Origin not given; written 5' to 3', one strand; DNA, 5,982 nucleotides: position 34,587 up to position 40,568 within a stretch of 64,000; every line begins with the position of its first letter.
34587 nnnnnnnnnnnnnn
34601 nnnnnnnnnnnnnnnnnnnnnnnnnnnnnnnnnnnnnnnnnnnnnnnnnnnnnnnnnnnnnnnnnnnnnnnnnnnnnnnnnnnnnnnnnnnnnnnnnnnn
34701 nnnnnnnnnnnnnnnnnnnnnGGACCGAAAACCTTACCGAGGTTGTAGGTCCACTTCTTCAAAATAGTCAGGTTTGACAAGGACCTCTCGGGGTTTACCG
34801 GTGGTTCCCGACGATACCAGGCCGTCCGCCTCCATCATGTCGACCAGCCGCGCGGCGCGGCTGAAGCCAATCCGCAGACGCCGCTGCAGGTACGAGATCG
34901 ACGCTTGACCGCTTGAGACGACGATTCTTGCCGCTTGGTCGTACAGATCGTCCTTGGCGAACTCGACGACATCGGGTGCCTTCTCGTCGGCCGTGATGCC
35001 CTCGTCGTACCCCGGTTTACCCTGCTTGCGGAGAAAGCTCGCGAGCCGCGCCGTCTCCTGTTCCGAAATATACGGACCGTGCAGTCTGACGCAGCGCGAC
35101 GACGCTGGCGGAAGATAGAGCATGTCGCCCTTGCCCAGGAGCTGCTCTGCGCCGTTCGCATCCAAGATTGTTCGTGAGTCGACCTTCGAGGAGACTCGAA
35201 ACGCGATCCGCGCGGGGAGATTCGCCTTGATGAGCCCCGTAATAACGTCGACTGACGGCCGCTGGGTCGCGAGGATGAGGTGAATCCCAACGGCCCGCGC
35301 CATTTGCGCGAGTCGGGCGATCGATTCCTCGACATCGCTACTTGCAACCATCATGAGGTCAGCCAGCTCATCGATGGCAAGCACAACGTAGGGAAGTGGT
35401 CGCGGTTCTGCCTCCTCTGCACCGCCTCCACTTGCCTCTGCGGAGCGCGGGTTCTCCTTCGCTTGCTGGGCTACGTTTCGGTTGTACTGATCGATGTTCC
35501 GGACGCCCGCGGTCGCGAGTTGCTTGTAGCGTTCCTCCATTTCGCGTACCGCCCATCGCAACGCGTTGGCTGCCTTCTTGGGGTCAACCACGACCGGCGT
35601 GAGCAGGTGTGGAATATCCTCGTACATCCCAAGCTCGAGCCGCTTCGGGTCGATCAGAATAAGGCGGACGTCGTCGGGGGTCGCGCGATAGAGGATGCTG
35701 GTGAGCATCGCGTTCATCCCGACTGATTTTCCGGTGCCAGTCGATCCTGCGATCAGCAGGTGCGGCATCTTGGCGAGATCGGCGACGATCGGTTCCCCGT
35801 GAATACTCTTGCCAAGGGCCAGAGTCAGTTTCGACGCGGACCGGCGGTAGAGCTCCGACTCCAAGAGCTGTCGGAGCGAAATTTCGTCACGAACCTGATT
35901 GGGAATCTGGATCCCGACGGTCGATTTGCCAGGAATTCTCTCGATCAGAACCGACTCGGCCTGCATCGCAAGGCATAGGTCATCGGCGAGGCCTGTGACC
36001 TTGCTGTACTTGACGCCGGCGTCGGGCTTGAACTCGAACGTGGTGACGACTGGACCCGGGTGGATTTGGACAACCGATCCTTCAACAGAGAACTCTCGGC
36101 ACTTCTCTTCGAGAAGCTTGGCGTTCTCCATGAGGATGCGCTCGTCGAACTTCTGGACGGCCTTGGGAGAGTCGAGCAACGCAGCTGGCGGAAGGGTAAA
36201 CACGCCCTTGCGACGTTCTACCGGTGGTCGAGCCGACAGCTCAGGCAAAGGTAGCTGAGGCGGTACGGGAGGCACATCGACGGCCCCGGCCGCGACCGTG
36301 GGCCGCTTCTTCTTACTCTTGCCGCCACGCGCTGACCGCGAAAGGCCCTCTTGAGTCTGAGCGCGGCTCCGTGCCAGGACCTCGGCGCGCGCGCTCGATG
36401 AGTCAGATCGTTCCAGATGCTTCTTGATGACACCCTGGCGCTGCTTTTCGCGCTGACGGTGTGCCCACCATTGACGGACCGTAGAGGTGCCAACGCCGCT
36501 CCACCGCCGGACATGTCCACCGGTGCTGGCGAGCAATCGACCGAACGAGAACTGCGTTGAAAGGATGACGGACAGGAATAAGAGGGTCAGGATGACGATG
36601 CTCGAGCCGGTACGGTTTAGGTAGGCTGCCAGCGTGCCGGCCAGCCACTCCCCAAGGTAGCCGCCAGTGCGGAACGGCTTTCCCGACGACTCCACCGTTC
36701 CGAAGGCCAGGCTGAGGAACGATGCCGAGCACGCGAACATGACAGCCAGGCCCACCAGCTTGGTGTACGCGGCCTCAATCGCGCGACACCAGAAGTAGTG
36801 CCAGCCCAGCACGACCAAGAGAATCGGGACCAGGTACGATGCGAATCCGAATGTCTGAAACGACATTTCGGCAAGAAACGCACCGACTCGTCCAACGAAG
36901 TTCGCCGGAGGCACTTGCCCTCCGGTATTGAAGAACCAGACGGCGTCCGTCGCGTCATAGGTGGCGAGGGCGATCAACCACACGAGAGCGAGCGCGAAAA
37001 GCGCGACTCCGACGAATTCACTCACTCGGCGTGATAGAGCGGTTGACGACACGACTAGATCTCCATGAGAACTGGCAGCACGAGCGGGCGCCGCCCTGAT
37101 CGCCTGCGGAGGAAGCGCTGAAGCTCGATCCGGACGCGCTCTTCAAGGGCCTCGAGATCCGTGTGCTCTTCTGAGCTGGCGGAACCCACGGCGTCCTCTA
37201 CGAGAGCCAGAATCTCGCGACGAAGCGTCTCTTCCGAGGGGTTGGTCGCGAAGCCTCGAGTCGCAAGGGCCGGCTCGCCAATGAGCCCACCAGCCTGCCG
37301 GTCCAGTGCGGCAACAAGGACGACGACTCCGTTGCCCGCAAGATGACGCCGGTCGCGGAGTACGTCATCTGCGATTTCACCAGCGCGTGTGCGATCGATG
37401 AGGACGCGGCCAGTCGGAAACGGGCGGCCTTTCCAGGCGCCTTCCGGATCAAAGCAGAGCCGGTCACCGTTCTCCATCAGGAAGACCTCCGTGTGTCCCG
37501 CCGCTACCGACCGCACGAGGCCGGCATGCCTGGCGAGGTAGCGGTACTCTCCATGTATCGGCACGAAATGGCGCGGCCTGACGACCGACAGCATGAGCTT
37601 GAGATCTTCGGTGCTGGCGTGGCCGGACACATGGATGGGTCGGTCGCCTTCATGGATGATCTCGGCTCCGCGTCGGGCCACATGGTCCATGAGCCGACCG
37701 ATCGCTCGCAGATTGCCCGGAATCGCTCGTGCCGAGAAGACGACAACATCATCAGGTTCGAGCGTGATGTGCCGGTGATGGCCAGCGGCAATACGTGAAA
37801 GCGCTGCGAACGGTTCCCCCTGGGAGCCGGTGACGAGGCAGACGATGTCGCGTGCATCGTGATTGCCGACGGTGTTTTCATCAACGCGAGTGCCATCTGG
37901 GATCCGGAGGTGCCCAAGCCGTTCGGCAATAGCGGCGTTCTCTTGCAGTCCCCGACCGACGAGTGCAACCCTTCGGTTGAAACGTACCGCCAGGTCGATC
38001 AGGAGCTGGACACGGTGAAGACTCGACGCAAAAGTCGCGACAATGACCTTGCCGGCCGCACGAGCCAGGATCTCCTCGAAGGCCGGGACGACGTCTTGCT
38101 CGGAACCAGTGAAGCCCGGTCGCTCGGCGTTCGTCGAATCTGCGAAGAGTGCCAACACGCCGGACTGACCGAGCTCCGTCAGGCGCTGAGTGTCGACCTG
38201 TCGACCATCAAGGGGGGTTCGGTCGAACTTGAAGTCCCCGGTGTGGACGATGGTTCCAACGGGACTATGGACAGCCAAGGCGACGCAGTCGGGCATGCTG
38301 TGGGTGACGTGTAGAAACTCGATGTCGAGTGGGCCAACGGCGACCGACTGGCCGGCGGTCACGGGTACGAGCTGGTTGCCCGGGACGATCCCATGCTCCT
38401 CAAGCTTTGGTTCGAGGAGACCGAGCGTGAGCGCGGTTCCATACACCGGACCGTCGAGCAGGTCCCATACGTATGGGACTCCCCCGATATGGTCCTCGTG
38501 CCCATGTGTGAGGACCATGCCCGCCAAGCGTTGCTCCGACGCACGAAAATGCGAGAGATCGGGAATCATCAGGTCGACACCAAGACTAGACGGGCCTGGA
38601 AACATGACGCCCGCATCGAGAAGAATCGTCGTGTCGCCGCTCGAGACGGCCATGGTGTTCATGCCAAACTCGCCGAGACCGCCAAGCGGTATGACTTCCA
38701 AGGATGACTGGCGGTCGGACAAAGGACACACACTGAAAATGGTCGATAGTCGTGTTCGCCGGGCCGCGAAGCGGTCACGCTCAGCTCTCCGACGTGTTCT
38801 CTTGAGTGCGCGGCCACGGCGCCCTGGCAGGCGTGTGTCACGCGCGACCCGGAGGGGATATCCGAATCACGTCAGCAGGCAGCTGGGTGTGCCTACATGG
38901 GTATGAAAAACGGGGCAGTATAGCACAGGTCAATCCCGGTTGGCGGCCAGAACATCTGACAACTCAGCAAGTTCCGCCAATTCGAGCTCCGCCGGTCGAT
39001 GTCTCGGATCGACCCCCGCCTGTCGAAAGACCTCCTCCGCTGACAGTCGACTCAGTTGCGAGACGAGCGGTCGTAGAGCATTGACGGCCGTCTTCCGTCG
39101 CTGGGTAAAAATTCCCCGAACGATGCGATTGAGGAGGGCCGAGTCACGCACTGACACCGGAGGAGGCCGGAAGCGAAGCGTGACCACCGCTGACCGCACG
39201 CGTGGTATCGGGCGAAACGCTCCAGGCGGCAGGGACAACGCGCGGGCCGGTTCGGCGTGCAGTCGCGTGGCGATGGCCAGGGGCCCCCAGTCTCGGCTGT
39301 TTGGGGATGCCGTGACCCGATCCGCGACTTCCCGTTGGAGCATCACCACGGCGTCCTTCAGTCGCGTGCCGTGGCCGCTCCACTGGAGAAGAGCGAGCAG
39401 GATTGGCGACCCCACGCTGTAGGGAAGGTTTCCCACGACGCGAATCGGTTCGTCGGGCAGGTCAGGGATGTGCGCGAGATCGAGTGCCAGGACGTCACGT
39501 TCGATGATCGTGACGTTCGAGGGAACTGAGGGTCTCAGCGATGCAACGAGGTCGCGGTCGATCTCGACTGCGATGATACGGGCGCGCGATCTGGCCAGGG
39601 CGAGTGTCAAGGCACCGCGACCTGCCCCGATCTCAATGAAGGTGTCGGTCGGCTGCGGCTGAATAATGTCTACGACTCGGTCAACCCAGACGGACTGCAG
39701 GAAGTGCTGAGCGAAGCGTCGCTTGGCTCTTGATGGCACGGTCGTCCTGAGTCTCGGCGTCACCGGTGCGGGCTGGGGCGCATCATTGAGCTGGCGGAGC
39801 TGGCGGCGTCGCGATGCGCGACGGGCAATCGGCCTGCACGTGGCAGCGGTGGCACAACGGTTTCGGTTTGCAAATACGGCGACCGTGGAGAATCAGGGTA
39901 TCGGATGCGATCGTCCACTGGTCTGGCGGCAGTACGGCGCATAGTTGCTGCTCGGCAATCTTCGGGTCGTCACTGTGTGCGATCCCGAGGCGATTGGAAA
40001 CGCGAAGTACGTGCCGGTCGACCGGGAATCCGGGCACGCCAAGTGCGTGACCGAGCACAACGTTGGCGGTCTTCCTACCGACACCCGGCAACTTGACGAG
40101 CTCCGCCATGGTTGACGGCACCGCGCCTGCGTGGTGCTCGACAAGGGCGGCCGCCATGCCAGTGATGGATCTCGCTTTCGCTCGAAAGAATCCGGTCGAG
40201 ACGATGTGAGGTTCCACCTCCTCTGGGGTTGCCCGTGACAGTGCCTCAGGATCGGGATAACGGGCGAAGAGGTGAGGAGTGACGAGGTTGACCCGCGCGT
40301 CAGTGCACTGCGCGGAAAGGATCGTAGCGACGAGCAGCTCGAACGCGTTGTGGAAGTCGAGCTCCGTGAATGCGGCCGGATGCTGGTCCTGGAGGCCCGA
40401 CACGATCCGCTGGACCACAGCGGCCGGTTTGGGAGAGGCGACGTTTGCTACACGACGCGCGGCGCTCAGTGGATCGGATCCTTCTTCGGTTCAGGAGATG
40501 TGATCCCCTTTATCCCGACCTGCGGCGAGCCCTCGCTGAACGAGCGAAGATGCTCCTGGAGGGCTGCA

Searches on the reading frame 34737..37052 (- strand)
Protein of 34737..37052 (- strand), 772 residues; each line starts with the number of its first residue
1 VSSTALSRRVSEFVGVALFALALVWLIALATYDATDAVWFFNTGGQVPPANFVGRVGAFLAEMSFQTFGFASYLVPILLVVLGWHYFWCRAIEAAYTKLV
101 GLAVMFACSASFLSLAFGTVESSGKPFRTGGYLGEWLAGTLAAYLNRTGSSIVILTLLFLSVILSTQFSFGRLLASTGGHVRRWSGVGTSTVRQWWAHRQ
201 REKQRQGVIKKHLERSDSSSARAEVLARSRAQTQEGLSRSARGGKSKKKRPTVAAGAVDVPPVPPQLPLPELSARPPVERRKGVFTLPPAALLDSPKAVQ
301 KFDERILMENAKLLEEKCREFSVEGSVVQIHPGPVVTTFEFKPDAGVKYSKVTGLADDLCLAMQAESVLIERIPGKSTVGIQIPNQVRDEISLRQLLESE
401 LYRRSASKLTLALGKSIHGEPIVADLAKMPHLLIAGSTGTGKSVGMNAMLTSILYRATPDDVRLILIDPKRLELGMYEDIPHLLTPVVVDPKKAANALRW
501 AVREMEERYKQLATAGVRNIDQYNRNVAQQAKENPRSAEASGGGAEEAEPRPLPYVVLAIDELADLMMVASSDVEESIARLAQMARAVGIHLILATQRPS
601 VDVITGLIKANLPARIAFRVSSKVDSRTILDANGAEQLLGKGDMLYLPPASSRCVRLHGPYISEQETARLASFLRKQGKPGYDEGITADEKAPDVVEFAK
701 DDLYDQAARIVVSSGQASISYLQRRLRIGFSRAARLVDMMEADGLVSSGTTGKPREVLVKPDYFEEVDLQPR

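Call 102: search_protein_families(library=pfam, proteins=[window:34737-37052:-], max_evalue=0.00001)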
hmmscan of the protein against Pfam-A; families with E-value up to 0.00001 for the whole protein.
window:34737-37052:- (772 aa): 4 families
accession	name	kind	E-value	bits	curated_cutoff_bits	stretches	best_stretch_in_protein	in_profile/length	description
PF01580.24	FtsK_SpoIIIE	-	7e-69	232.1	24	1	393-601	2-221/221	FtsK/SpoIIIE family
PF13491.11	FtsK_4TM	-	9e-35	120.3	23.1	1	8-176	2-169/171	4TM region of DNA translocase FtsK/SpoIIIE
PF17854.6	FtsK_alpha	-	2.4e-29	101.9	22.9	1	287-385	1-101/101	FtsK alpha domain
PF09397.16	FtsK_gamma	-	5.5e-26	90.5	30.6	1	700-759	3-62/63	Ftsk gamma domain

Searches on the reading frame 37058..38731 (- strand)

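Call 102: search_protein_families(library=pfam, proteins=[window:37058-38731:-], max_evalue=0.00001)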
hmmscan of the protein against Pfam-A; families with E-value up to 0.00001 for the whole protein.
window:37058-38731:- (558 aa): 5 families
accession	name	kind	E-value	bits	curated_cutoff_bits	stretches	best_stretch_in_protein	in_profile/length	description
PF22505.1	RNase_J_b_CASP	-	5.5e-41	139.7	27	1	227-350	2-125/126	Ribonuclease J, beta-CASP domain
PF17770.6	RNase_J_C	-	1.9e-22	80.6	23.8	1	457-558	1-102/102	Ribonuclease J C-terminal domain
PF00753.33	Lactamase_B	-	3.2e-11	44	22.7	1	24-173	6-156/196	Metallo-beta-lactamase superfamily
PF12706.13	Lactamase_B_2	-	7.7e-10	39.1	27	1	35-168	2-144/200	Beta-lactamase superfamily domain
PF07521.17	RMMBL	-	2.2e-09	37.6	21.6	1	367-407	12-53/63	Zn-dependent metallo-hydrolase RNA specificity domain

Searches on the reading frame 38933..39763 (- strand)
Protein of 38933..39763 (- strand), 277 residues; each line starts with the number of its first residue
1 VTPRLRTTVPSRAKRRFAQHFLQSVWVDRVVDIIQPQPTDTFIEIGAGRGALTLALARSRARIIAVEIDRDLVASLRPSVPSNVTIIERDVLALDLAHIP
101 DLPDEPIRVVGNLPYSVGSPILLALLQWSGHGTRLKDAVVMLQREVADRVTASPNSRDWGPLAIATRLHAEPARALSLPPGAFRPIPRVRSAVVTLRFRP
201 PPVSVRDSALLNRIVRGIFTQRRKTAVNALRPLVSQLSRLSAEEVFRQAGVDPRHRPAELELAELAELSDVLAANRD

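Call 102: search_protein_families(library=pfam, proteins=[window:38933-39763:-], max_evalue=0.00001)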
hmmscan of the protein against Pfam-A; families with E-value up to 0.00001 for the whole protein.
window:38933-39763:- (277 aa): 1 family
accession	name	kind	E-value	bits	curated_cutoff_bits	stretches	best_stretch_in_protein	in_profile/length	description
PF00398.26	RrnaAD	-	8.3e-44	150.1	24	1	12-238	3-231/263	Ribosomal RNA adenine dimethylase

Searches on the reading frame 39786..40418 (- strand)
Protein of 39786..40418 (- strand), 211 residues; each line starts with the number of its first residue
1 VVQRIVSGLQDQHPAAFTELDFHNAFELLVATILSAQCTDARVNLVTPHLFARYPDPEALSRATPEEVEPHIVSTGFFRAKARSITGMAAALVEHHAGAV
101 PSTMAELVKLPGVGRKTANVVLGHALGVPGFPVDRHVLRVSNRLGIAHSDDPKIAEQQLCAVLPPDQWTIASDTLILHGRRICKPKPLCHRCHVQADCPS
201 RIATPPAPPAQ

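Call 102: search_protein_families(library=pfam, proteins=[window:39786-40418:-], max_evalue=0.00001)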
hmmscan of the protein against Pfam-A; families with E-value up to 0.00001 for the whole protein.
window:39786-40418:- (211 aa): 2 families
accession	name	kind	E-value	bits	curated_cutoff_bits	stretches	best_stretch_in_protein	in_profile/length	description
PF00730.31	HhH-GPD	-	1.5e-22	80.4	26.2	1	30-164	1-107/108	HhH-GPD superfamily base excision DNA repair protein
PF00633.29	HHH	-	1e-08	35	24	1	96-123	2-29/30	Helix-hairpin-helix motif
